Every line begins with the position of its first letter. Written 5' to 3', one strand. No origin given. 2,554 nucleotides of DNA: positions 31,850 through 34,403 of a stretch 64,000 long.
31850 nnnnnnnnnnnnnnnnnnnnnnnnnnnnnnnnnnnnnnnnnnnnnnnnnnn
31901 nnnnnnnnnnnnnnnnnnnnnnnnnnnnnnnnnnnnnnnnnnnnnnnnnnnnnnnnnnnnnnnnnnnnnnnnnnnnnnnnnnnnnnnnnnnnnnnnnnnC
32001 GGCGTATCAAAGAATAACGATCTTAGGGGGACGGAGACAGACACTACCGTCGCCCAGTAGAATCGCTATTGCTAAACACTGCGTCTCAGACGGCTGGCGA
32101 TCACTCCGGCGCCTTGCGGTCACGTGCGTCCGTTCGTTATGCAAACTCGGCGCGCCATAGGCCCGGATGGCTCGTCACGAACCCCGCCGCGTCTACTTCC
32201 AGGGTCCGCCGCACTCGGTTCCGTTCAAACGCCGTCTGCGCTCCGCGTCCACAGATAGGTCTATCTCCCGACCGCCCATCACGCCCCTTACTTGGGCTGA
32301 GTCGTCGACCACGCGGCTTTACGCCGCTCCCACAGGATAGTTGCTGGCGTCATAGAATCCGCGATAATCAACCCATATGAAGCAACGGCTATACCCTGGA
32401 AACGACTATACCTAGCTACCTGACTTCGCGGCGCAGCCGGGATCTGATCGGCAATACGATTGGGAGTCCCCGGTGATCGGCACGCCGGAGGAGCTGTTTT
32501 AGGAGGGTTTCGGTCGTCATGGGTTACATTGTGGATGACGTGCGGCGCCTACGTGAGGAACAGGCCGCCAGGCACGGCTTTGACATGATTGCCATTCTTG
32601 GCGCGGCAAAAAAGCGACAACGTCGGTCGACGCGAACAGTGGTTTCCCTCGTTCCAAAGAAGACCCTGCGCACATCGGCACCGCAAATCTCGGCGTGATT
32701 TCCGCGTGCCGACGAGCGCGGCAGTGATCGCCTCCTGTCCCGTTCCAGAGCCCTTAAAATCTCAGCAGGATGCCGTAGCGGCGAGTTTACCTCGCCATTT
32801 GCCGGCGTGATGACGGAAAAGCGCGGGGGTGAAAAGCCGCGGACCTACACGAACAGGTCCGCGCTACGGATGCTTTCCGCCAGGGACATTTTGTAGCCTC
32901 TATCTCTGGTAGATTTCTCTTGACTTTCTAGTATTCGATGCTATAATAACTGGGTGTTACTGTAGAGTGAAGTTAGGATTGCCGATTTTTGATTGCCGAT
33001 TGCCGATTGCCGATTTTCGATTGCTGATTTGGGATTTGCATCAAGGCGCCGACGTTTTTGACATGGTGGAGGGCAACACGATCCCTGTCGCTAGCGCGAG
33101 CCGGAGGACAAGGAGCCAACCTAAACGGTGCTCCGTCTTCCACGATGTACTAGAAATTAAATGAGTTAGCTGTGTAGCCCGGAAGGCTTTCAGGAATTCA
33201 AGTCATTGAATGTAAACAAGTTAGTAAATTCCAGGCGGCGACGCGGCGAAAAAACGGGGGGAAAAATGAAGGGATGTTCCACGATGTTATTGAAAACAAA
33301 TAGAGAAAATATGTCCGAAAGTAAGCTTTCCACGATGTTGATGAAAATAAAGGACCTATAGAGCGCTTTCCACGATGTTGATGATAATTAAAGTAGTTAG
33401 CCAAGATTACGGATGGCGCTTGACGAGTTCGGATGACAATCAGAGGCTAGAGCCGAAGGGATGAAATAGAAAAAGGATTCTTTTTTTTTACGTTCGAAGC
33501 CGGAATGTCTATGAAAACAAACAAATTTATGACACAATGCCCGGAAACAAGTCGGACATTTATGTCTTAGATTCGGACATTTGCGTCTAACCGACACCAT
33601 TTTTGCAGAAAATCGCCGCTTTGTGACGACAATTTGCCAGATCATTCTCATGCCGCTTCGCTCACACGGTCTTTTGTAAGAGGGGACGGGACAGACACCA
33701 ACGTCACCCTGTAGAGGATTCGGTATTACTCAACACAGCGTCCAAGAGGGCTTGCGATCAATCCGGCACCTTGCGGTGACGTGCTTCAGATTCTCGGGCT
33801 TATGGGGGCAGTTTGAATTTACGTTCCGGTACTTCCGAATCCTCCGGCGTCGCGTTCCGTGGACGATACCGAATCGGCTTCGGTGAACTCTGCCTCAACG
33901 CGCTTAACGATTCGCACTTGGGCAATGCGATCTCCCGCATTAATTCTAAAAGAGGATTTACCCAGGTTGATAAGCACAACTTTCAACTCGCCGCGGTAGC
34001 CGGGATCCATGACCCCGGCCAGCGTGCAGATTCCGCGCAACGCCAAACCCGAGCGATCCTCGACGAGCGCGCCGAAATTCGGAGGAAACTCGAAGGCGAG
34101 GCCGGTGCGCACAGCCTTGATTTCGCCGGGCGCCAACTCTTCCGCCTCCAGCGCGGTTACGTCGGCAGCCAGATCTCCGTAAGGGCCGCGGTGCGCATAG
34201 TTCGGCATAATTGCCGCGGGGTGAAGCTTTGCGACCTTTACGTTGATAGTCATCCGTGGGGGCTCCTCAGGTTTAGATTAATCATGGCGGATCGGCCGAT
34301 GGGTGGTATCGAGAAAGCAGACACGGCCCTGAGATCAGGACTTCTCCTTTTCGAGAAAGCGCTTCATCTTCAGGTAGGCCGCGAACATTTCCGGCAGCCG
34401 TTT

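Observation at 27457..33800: Cassette-like accessory island: three unrelated predicted effector genes (nuclease-like, RES, HEPN), each closed by a member of one structured repeat family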

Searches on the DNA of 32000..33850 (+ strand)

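Call 75: search_dna_similar(query=window:32020-32300:+, collection=plasmids, mode=distant, max_evalue=0.01, max_rows=15)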
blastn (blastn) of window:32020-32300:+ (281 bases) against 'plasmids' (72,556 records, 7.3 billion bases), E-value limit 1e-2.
No match.

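Call 84: search_rna_families(source=window, start=32000, end=33850, threshold=evalue, max_evalue=5, show_alignments=2)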
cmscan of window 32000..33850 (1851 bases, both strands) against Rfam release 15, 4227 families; matches with E-value up to 5: 2.
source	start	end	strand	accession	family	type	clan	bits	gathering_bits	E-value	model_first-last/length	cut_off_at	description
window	33048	33110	+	RF02005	group-II-D1D4-6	Intron;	CL00102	21.8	49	0.0011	141-204/225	no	Group II catalytic intron D1-D4-6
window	32663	32724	+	RF00706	mir-263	Gene; miRNA;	CL00093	16.3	51.3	1.4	1-86/86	no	mir-263 microRNA precursor family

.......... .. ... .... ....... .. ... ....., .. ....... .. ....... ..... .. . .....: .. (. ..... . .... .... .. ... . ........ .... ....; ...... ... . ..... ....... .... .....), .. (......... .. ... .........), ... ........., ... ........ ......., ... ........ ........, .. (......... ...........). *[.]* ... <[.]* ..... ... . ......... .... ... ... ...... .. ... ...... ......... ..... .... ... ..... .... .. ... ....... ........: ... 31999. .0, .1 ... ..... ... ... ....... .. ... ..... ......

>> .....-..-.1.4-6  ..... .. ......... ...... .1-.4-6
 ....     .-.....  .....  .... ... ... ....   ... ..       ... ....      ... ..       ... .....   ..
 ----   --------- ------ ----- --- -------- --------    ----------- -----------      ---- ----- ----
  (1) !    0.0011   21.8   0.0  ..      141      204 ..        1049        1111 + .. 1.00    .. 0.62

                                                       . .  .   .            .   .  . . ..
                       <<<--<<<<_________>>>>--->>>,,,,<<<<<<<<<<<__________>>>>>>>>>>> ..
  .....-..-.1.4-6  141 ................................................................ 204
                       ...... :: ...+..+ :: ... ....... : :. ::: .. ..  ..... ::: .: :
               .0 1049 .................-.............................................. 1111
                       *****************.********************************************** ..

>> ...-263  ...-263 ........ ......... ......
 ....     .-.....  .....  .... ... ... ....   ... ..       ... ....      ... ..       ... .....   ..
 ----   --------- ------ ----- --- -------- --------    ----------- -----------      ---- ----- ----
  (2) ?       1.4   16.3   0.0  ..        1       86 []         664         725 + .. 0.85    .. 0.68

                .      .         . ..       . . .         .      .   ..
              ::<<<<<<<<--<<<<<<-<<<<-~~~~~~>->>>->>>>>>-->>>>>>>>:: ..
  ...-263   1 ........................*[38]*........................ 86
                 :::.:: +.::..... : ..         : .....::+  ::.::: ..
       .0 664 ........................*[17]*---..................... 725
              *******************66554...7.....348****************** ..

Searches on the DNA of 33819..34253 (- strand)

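Call 83: search_rna_families(source=L047, start=14900, end=16600, threshold=evalue, max_evalue=1, show_alignments=2)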
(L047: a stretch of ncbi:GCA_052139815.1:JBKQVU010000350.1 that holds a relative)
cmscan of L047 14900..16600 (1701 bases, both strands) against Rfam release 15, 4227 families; matches with E-value up to 1: 0.
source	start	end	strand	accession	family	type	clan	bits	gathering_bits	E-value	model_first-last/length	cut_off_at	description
